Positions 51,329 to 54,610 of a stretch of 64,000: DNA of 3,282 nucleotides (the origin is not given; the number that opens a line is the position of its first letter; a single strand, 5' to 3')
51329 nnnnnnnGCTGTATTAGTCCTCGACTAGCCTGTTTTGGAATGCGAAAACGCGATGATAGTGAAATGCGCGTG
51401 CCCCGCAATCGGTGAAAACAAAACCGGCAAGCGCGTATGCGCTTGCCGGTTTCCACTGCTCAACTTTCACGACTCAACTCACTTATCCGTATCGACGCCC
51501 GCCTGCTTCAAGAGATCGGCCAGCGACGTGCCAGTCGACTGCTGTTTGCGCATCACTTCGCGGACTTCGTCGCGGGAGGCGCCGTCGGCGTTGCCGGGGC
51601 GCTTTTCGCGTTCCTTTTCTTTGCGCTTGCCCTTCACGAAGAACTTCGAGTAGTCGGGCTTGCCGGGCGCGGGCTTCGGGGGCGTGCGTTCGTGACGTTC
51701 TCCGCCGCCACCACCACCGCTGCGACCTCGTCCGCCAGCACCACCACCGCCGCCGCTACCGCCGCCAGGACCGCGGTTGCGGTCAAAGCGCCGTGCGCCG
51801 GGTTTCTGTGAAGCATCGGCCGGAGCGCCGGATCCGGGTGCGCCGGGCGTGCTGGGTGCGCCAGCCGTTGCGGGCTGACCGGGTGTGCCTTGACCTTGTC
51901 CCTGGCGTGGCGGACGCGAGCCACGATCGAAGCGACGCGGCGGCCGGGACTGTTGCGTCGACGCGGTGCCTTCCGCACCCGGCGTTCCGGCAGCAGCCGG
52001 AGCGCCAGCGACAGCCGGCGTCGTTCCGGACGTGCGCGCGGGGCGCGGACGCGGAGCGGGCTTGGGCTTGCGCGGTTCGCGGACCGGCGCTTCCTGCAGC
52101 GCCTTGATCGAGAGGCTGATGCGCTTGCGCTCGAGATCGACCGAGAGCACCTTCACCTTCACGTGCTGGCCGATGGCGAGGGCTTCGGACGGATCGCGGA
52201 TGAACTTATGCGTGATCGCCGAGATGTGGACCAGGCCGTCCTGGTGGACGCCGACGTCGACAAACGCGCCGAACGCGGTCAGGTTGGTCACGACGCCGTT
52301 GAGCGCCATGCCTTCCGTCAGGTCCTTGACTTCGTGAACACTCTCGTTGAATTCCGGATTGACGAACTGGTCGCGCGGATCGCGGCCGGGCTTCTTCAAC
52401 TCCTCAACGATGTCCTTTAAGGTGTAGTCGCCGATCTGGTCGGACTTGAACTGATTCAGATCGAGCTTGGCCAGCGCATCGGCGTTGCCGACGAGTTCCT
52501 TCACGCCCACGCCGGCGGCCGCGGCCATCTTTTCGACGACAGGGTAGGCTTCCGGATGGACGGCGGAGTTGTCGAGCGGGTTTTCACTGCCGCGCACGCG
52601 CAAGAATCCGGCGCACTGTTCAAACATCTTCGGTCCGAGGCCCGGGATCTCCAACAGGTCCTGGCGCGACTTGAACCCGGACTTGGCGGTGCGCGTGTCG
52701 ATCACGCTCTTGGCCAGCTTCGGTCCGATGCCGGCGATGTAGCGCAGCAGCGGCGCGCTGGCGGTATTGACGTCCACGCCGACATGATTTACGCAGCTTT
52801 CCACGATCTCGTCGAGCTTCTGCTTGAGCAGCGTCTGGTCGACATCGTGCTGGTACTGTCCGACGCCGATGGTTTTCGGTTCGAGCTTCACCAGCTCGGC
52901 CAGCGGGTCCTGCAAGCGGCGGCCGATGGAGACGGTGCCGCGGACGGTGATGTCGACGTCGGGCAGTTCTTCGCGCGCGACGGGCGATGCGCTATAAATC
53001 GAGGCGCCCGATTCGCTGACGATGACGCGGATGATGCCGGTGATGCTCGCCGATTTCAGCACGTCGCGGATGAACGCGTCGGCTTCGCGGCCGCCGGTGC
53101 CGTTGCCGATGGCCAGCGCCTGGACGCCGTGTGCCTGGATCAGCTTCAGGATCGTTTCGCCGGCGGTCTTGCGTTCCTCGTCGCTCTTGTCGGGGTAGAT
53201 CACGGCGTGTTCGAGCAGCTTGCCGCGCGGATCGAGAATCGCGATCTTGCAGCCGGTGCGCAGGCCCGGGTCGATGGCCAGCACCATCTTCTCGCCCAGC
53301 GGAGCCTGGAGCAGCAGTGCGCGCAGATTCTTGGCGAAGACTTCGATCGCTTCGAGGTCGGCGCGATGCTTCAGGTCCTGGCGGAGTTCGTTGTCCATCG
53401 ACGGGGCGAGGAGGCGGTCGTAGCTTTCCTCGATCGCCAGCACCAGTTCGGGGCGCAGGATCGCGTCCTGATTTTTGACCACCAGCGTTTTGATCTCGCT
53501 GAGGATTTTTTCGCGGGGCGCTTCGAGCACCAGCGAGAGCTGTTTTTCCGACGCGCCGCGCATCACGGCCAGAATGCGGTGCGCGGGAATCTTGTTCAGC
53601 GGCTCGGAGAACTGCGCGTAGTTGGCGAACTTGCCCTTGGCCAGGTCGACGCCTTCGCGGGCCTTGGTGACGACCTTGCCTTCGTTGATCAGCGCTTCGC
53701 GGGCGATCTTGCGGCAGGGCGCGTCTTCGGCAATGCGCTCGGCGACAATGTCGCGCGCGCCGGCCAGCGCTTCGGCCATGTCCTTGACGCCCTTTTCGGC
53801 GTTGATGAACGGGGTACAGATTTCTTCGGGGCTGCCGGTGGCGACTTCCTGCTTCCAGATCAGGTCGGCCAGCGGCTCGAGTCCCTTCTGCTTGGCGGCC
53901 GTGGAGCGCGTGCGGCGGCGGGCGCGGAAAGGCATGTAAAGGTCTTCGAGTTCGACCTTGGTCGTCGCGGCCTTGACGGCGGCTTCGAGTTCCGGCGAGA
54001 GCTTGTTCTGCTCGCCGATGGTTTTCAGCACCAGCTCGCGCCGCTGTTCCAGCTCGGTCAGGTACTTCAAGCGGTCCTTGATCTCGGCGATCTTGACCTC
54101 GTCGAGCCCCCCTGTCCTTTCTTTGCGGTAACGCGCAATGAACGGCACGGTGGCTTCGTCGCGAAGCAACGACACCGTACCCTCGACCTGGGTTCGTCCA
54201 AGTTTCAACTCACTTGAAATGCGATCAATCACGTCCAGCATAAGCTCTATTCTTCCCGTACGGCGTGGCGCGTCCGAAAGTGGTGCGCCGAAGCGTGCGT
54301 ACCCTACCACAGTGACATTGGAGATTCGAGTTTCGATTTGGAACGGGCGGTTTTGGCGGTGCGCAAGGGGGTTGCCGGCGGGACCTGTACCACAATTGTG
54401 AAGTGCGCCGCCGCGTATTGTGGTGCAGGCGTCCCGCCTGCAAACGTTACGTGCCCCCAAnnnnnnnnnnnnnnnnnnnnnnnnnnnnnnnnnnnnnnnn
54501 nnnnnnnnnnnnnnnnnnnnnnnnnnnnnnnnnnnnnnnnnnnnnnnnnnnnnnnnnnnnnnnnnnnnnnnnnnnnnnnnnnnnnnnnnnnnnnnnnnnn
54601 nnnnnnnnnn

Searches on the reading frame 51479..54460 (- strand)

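Call 63: search_protein_families(library=pfam, proteins=[window:51479-54460:-], max_evalue=0.001)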
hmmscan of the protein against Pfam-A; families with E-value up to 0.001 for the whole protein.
window:51479-54460:- (993 aa): 11 families
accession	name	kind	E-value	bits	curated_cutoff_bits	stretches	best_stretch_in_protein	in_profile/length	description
PF16921.10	Tex_YqgF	-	1.4e-46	158.5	27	1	391-517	1-126/126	Tex protein YqgF-like domain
PF22706.1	Tex_central_region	-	2e-32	113.1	27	1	210-375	5-178/178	Tex central region-like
PF09371.15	Tex_N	-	3.5e-28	97.6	32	1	77-148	3-74/75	Tex-like protein N-terminal domain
PF17674.7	HHH_9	-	1.8e-26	93.2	23.1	1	627-696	1-70/70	HHH domain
PF12836.13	HHH_3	-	3.1e-26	91.7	27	1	557-621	1-65/65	Helix-hairpin-helix motif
PF00575.29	S1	-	3e-19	69.6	22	1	715-786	3-74/74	S1 RNA binding domain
PF14635.12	HHH_7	-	9.5e-10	39.2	27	1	535-622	10-103/104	Helix-hairpin-helix motif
PF23459.1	S1_RRP5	-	2.5e-07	31.6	27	1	714-784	1-71/72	RRP5 S1 domain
PF03934.19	T2SSK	-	2.6e-06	28.1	24.2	1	562-609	1-48/63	Type II secretion system (T2SS), protein K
PF00633.29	HHH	-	4.4e-05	23.5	24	0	597-616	8-27/30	Helix-hairpin-helix motif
PF14639.11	YqgF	-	0.00071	19.8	35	0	412-525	29-148/150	Holliday-junction resolvase-like of SPT6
